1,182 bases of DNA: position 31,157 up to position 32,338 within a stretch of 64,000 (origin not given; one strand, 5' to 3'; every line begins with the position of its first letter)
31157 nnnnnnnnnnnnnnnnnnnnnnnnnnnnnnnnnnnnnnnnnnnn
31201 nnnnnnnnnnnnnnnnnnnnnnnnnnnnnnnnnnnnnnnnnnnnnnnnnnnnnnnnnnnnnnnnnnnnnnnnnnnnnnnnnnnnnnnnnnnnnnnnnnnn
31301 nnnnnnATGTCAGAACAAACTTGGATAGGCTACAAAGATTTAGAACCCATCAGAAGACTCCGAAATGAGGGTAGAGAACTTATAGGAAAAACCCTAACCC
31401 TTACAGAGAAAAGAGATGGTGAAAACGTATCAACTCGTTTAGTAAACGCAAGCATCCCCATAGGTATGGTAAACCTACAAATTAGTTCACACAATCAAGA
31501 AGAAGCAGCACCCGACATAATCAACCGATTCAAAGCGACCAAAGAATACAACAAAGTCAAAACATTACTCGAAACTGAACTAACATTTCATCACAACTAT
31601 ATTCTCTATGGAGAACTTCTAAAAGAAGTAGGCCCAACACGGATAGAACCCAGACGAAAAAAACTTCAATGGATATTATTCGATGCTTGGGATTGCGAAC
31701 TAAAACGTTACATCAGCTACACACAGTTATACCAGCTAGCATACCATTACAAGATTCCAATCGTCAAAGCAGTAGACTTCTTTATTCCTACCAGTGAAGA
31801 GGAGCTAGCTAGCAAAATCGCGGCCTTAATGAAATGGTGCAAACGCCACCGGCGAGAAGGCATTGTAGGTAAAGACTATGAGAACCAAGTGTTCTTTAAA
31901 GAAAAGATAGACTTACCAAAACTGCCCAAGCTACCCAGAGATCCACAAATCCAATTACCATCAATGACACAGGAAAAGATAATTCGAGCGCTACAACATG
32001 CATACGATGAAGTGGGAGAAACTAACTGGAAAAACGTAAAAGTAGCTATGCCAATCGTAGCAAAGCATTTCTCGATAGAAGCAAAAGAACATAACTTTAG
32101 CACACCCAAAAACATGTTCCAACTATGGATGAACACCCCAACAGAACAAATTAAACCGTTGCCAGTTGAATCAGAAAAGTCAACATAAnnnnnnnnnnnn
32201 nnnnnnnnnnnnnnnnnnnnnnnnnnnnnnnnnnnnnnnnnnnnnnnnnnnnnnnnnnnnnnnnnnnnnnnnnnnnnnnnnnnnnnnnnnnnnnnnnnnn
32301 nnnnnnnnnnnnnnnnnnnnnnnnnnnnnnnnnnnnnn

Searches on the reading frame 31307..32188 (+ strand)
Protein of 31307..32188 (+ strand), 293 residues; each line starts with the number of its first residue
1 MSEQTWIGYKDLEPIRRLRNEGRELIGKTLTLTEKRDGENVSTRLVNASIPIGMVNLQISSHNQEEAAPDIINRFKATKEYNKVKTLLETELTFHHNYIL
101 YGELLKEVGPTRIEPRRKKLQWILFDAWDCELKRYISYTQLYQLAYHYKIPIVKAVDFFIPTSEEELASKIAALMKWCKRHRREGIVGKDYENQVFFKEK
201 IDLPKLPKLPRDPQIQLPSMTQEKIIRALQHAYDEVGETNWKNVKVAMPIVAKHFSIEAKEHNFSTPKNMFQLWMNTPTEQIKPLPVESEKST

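Call 10: search_protein_families(library=pfam, proteins=[window:31307-32188:+], max_evalue=0.01)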
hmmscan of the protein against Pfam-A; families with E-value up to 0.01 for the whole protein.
window:31307-32188:+ (293 aa): 1 family
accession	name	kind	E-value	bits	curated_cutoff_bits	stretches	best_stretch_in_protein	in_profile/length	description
PF09414.15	RNA_ligase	-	3.7e-13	50.4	27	1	30-194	3-165/171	RNA ligase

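Call 23: find_related_loci(query=window:31307-32188:+, collection=viral_contigs, flank=6000)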
Query window:31307-32188:+ (293 aa) in viral_contigs; peptide patterns used: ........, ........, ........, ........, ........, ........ (x = any residue, [..] = any of these).
3 stretches matched a pattern; 1 encode a relative of the query (tblastn E <= 1e-3); 1 distinct loci.
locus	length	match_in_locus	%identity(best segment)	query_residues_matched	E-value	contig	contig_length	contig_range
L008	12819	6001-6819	57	6-284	8e-107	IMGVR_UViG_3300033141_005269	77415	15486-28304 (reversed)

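Call 44: search_protein_families(library=phrogs, proteins=[window:31307-32188:+], max_evalue=0.01)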
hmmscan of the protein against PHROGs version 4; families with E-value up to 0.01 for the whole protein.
window:31307-32188:+ (293 aa): 0 families

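Call 54: search_dna_similar(query=window:31307-32188:+, collection=phages, mode=protein, max_evalue=0.001, max_rows=15)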
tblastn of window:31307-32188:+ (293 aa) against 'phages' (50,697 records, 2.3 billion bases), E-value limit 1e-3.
Records with a match: 1; places in all: 1; records where one place covers at least 80% of the query: 1.
Best place of each record, by identity: <60% 1.
By first word of the organism name: Caudoviricetes 1.
By host as written in the record: Methanofastidiosa 1.
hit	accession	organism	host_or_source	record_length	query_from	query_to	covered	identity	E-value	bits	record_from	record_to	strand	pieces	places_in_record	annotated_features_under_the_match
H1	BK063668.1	Caudoviricetes sp. vir521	Methanofastidiosa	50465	4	276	93%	38.4%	2e-48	178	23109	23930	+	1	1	hypothetical protein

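Call 56: get_annotated_region(hit=H1, flank=8000)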
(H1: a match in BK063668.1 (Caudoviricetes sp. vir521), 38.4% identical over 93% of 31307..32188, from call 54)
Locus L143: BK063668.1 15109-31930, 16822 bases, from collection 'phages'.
description: TPA_asm: Caudoviricetes sp. vir521 genomic sequence.
organism: Caudoviricetes sp. vir521 (NCBI taxid 3068361)
taxonomy: Viruses; Duplodnaviria; Heunggongvirae; Uroviricota; Caudoviricetes
host: Methanofastidiosa; source: mangrove sediment; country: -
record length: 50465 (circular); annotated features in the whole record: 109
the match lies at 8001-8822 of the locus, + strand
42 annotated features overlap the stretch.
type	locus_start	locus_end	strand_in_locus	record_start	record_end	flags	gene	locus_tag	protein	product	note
CDS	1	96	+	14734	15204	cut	-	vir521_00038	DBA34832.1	hypothetical protein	-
CDS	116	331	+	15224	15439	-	-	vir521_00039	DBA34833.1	hypothetical protein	-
CDS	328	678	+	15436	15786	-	-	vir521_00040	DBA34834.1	hypothetical protein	-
CDS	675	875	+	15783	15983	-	-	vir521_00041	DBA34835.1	hypothetical protein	-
CDS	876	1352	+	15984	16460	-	-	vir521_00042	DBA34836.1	hypothetical protein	-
CDS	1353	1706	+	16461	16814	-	-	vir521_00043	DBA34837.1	hypothetical protein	-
CDS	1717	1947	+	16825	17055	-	-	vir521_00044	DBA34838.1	hypothetical protein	-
CDS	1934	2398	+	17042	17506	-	-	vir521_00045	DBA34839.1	hypothetical protein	-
CDS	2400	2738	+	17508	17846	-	-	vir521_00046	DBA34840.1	hypothetical protein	-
CDS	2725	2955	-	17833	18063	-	-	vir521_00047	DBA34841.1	hypothetical protein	-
CDS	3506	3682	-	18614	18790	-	-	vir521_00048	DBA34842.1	hypothetical protein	-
CDS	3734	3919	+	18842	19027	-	-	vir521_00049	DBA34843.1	hypothetical protein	-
CDS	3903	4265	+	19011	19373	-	-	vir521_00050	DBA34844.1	hypothetical protein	-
CDS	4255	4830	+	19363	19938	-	-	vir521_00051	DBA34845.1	hypothetical protein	-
CDS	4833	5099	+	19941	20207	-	-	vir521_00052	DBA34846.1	hypothetical protein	-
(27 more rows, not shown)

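Call 58: find_homologous_proteins(query=window:31307-32188:+, max_evalue=1e-10)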
Query window:31307-32188:+ (293 aa): 210 proteins with E <= 1e-10 among 659 candidates; the best 120 are listed.
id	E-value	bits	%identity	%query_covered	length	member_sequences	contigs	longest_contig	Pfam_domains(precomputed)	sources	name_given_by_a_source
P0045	4.8e-195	665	100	100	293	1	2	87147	PF09414.16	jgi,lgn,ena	jgi:hypothetical protein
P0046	8.6e-152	523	79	99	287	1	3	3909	PF09414.16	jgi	jgi:hypothetical protein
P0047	4.6e-144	497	78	100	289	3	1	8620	PF09414.16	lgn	-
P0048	5.5e-139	481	71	100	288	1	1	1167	PF09414.16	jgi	jgi:hypothetical protein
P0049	2.5e-138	479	74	98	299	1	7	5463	PF09414.16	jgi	jgi:hypothetical protein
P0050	2.6e-137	475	76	98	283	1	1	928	PF09414.16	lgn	-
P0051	1.7e-134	466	74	96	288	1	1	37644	PF09414.16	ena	-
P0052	5.9e-133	461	71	98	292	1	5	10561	PF09414.16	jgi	jgi:hypothetical protein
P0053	2.5e-132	459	72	96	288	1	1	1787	PF09414.16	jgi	jgi:hypothetical protein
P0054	7.8e-132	457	71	97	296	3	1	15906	PF09414.16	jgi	jgi:hypothetical protein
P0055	2.5e-131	456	70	96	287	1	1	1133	PF09414.16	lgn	-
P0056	4.2e-131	455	70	97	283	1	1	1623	PF09414.16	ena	-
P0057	6.9e-131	454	73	96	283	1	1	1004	PF09414.16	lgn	-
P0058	1.3e-130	453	73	96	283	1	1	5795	PF09414.16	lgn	-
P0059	4.4e-129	448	68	97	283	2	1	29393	PF09414.16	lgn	-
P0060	1.2e-128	447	70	96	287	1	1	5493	PF09414.16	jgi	jgi:hypothetical protein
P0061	8.2e-128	444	70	96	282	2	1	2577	PF09414.16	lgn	-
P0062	1.3e-127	443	70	96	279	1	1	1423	PF09414.16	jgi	jgi:hypothetical protein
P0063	4.7e-127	442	71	93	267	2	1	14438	PF09414.16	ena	-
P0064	5.3e-127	441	70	95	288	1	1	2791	PF09414.16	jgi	jgi:hypothetical protein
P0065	3.1e-125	436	67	97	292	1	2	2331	PF09414.16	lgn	-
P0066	9.9e-125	434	68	96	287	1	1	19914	PF09414.16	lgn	-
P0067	2.5e-124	433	69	96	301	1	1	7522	PF09414.16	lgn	-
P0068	8.3e-123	428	67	95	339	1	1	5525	PF09414.16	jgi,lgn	jgi:hypothetical protein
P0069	1.9e-122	426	68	96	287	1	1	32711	PF09414.16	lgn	-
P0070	1.0e-121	424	67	96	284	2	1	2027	PF09414.16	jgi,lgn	-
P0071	5.0e-117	409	65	97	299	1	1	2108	PF09414.16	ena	-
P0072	1.3e-114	401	62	95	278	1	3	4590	PF09414.16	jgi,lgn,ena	jgi:hypothetical protein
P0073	9.1e-112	391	63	95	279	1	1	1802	PF09414.16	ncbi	-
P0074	3.3e-110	386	64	95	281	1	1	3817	PF09414.16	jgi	jgi:ATP-dependent RNA circularization protein (DNA/RNA ligase family)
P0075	3.0e-109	383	61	95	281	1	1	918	PF09414.16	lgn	-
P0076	7.8e-108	379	62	97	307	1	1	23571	PF09414.16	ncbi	-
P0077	2.5e-106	374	57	95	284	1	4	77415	PF09414.16,PF01068.27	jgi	-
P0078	9.0e-103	362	58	95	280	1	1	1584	PF09414.16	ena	-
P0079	2.7e-102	360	58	97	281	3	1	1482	PF09414.16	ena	-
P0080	9.3e-101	355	58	95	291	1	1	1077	PF09414.16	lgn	-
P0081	2.2e-100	354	59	95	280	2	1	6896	PF09414.16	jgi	jgi:hypothetical protein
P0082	4.3e-100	353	60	95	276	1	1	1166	PF09414.16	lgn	-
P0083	5.5e-100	353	59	95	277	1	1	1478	PF09414.16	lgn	-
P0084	2.9e-99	350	57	95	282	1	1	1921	PF09414.16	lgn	-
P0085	7.0e-99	349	59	95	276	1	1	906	PF09414.16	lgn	-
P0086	1.1e-98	348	56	95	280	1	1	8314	PF09414.16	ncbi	-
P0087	1.8e-98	348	58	95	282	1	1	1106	PF09414.16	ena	-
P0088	2.2e-98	347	59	95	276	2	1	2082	PF09414.16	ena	-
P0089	3.1e-98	347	58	95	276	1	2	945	PF09414.16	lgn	-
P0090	3.9e-98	347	57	95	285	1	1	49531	PF09414.16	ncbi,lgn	-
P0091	1.3e-97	345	56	95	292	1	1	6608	PF09414.16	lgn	-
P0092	1.7e-97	345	60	95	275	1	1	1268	PF09414.16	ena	-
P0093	1.1e-96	342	58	95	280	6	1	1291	PF09414.16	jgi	-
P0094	2.3e-96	341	58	95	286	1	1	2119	PF09414.16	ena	-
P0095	3.6e-96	340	58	95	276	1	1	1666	PF09414.16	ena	-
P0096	5.6e-96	340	55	95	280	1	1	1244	PF09414.16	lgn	-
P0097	1.3e-95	338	57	95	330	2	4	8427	PF09414.16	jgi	jgi:hypothetical protein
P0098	5.1e-95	336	57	95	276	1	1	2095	PF09414.16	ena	-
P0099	5.8e-95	336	55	97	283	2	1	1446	PF09414.16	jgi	-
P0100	8.6e-95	336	55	97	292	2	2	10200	PF09414.16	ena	-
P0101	1.8e-94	335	57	95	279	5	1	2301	PF09414.16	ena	-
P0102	2.1e-94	334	58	95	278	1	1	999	PF09414.16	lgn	-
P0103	2.1e-94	334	54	96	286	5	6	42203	PF09414.16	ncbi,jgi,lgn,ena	jgi:hypothetical protein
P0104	1.2e-93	332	56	96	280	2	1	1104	PF09414.16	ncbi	-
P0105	1.3e-93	332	57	95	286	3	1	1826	PF09414.16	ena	-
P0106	1.5e-92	328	56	95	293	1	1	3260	PF09414.16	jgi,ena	-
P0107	2.4e-92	328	54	95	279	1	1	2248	PF09414.16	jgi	-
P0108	3.2e-92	327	55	95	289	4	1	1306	PF09414.16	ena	-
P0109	6.5e-92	326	54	94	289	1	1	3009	PF09414.16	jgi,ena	-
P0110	7.7e-92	326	55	98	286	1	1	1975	PF09414.16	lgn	-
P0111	1.1e-91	326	55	94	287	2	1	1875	PF09414.16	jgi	-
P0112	1.3e-91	325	56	95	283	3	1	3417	PF09414.16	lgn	-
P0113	1.3e-91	325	55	95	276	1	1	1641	PF09414.16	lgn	-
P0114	2.4e-91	324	52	95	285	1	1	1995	PF09414.16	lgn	-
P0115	1.7e-90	322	56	95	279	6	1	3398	PF09414.16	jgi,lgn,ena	-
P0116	1.8e-90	322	53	95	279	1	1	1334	PF09414.16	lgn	-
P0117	3.9e-90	320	52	96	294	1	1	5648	PF09414.16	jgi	jgi:hypothetical protein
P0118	4.3e-90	320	55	96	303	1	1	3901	PF09414.16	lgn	-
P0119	8.1e-90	319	54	95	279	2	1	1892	PF09414.16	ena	-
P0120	1.9e-89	318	55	98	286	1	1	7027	PF09414.16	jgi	-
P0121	2.5e-89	318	54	95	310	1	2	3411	PF09414.16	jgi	-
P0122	1.3e-88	315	52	100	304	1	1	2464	PF09414.16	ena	-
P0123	2.1e-88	315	54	95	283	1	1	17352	PF09414.16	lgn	-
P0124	2.9e-88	314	57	91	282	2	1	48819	PF09414.16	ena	-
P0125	3.2e-88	314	55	95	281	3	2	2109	PF09414.16,PF09511.16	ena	-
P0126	3.7e-88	314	53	95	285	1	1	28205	PF09414.16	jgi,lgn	jgi:hypothetical protein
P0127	1.1e-87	312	52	99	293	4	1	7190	PF09414.16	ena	-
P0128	1.6e-87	312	53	95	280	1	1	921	PF09414.16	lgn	-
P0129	2.1e-87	311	55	96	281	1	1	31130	PF09414.16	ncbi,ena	-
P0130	2.9e-87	311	52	95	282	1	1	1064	PF09414.16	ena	-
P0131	4.0e-87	311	52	99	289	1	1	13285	PF09414.16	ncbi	-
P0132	4.3e-87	310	55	95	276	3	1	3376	PF09414.16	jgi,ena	-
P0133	6.4e-87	310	55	95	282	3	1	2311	PF09414.16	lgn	-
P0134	8.8e-87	309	55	95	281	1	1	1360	PF09414.16,PF09511.16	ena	-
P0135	2.4e-86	308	55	95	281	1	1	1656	PF09414.16,PF09511.16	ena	-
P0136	2.4e-86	308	51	95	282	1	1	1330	PF09414.16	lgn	-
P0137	4.6e-86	307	55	95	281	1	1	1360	PF09414.16,PF09511.16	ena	-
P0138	9.0e-86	306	55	95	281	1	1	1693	PF09414.16,PF09511.16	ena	-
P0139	1.0e-85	306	55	95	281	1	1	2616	PF09414.16,PF09511.16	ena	-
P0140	1.0e-85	306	55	95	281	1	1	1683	PF09414.16,PF09511.16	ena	-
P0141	1.1e-85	306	53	97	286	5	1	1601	PF09414.16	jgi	-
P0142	1.2e-85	306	55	95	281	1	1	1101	PF09414.16,PF09511.16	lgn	-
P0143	1.6e-85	305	51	95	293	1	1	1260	PF09414.16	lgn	-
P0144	1.7e-85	305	52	98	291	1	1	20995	PF09414.16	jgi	jgi:hypothetical protein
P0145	2.3e-85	305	54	95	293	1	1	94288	PF09414.16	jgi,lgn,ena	-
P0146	3.2e-85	304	52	95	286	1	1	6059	PF09414.16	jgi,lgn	jgi:hypothetical protein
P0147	4.6e-85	304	53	92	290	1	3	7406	PF09414.16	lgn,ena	-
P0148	5.5e-85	304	54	95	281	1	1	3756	PF09414.16,PF09511.16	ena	-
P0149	6.6e-85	303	52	94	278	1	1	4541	PF09414.16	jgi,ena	-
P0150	1.0e-84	303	53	95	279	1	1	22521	PF09414.16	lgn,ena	-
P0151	4.0e-84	301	53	95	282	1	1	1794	PF09414.16,PF09511.16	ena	-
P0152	5.9e-84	300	54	95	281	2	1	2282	PF09414.16,PF09511.16,PF01068.27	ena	-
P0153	6.8e-84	300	52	96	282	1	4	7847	PF09414.16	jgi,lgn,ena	-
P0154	6.9e-84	300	51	98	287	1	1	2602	PF09414.16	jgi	jgi:hypothetical protein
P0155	7.2e-84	300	55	96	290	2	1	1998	PF09414.16,PF09511.16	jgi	-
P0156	9.1e-84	300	53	95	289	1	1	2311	PF09414.16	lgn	-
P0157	1.3e-83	299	50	95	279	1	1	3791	PF09414.16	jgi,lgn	jgi:cation transport regulator ChaB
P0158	1.8e-83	299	53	94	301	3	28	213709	PF09414.16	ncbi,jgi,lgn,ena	jgi:hypothetical protein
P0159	2.0e-83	298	50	96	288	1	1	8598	PF09414.16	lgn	-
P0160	3.9e-83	297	49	95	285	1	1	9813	PF09414.16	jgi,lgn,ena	-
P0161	5.4e-83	297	50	95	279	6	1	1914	PF09414.16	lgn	-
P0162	1.1e-82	296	54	95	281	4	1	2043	PF09414.16,PF09511.16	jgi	-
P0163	2.4e-82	295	51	94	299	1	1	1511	PF09414.16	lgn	-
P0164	4.4e-82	294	53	93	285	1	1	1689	PF09414.16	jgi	jgi:hypothetical protein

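Call 59: find_encoding_contigs(protein=P0051, flank=10000, max_places=2)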
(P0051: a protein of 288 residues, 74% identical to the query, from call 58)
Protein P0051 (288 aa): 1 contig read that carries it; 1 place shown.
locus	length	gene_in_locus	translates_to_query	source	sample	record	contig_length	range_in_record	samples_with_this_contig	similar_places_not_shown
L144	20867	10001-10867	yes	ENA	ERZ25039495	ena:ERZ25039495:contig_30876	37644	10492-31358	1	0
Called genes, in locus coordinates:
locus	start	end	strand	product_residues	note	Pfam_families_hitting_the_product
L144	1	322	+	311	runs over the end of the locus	PF13692:Glyco_trans_1_4, PF13524:Glyco_trans_1_2 (weak), PF00534:Glycos_transf_1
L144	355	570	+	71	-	PF03721:UDPG_MGDP_dh_N (weak)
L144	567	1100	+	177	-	PF03721:UDPG_MGDP_dh_N, PF00984:UDPG_MGDP_dh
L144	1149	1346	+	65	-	-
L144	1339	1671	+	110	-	-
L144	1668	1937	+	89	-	-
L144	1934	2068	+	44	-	-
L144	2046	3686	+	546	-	-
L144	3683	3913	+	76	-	-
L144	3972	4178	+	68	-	-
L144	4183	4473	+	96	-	-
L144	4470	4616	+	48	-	-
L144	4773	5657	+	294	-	PF01041:DegT_DnrJ_EryC1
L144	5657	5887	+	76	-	-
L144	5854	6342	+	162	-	-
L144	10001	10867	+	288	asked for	PF09414:RNA_ligase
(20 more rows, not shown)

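Call 60: find_encoding_contigs(protein=P0059, flank=10000, max_places=2)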
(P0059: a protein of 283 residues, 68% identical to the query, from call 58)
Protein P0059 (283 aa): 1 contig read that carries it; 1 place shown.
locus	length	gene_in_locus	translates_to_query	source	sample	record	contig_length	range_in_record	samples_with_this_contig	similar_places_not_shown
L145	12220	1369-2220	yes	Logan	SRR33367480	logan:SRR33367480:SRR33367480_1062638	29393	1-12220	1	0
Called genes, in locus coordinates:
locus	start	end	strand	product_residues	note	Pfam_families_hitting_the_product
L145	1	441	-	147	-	?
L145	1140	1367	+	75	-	-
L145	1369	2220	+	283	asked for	PF09414:RNA_ligase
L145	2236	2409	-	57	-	PF04014:MazE_antitoxin (weak)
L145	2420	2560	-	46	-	-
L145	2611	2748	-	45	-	-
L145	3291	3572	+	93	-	-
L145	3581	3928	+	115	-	-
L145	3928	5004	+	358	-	-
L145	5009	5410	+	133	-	-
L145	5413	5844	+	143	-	-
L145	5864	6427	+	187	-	-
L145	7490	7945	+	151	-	-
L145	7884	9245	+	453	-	-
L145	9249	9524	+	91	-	-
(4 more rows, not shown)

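Call 61: find_encoding_contigs(protein=P0069, flank=10000, max_places=2)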
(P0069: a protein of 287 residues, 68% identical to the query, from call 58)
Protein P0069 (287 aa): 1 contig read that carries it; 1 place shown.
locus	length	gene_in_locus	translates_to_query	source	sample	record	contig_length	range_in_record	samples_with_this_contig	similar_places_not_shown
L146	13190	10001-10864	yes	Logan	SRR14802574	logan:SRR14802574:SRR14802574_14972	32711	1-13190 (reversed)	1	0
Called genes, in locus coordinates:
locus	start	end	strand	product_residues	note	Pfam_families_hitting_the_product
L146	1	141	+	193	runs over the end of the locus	-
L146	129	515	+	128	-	-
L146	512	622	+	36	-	-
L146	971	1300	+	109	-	-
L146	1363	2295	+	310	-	PF04055:Radical_SAM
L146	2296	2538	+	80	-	-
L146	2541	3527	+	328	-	PF13692:Glyco_trans_1_4, PF20706:GT4-conflict (weak), PF00534:Glycos_transf_1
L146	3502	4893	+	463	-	PF02310:B12-binding, PF19864:Radical_SAM_N2 (faint), PF04055:Radical_SAM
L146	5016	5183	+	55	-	-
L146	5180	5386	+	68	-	-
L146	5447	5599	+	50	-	-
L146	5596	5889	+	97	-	-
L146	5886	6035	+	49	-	-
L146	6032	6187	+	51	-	-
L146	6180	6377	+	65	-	-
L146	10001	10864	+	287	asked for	PF09414:RNA_ligase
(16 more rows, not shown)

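Call 63: find_encoding_contigs(protein=P0066, flank=10000, max_places=2)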
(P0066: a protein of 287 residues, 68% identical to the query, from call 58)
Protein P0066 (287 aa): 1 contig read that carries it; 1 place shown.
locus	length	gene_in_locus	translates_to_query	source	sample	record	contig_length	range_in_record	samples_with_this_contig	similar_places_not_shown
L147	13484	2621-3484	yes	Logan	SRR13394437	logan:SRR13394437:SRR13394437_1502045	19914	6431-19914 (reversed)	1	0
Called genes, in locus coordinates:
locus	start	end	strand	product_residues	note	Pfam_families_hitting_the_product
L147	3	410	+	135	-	?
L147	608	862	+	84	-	-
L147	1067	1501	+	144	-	-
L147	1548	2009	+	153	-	-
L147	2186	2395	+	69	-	-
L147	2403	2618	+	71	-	-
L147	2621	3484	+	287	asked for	PF09414:RNA_ligase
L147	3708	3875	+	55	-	-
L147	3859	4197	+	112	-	-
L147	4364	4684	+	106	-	-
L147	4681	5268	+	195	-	-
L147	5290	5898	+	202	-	-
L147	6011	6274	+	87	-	-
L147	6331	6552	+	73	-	-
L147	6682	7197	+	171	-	-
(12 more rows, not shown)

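Call 64: find_encoding_contigs(protein=P0054, flank=10000, max_places=2)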
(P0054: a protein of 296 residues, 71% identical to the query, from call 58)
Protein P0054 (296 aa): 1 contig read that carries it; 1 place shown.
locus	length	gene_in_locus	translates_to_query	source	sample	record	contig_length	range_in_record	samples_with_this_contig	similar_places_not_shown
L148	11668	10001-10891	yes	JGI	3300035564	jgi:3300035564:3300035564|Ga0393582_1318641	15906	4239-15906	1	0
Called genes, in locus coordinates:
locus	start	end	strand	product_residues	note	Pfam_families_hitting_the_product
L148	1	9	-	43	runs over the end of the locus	-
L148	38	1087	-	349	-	-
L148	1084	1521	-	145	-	PF01478:Peptidase_A24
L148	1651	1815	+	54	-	-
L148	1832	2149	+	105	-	-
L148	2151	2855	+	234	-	-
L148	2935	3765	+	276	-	-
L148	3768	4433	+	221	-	-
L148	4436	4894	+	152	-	-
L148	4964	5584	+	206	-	-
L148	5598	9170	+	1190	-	-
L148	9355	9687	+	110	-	PF18552:PheRS_DBD1 (faint)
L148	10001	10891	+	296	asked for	PF09414:RNA_ligase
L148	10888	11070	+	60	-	-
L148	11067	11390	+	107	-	-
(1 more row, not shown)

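Call 66: find_encoding_contigs(protein=P0047, flank=10000, max_places=3)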
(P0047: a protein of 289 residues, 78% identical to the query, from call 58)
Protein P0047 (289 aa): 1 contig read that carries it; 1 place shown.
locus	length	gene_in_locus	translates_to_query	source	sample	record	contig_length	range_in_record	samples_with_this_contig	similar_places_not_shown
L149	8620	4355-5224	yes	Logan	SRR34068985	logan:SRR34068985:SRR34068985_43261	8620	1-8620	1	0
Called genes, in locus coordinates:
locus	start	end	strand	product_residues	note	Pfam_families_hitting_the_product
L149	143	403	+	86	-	-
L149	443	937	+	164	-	PF13392:HNH_3 (weak)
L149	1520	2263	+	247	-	-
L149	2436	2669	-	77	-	-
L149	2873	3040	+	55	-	-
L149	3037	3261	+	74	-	-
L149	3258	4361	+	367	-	PF01170:UPF0020 (faint), PF01555:N6_N4_Mtase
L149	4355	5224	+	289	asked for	PF09414:RNA_ligase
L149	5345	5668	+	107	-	-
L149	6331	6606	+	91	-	-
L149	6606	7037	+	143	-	-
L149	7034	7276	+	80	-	-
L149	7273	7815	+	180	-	-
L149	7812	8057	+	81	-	-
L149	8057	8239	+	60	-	-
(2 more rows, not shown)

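Call 67: find_encoding_contigs(protein=P0046, flank=10000, max_places=3)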
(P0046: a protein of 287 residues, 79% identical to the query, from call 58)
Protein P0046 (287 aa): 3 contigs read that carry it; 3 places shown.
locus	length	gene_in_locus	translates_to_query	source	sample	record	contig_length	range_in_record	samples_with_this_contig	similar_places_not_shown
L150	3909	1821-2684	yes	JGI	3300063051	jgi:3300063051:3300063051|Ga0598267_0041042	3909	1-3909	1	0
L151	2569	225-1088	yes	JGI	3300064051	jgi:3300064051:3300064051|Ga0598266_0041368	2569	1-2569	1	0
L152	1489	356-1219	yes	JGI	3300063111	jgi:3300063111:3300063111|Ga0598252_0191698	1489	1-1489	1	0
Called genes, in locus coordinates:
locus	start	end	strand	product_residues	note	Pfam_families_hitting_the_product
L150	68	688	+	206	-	PF00145:DNA_methylase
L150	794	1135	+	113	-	-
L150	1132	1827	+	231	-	PF00145:DNA_methylase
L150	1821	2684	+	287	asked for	PF09414:RNA_ligase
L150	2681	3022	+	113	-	-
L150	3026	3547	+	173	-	-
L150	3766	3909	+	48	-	?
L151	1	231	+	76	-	?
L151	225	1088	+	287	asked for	PF09414:RNA_ligase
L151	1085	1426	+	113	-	-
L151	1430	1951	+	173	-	-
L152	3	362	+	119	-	?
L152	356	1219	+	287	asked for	PF09414:RNA_ligase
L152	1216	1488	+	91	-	?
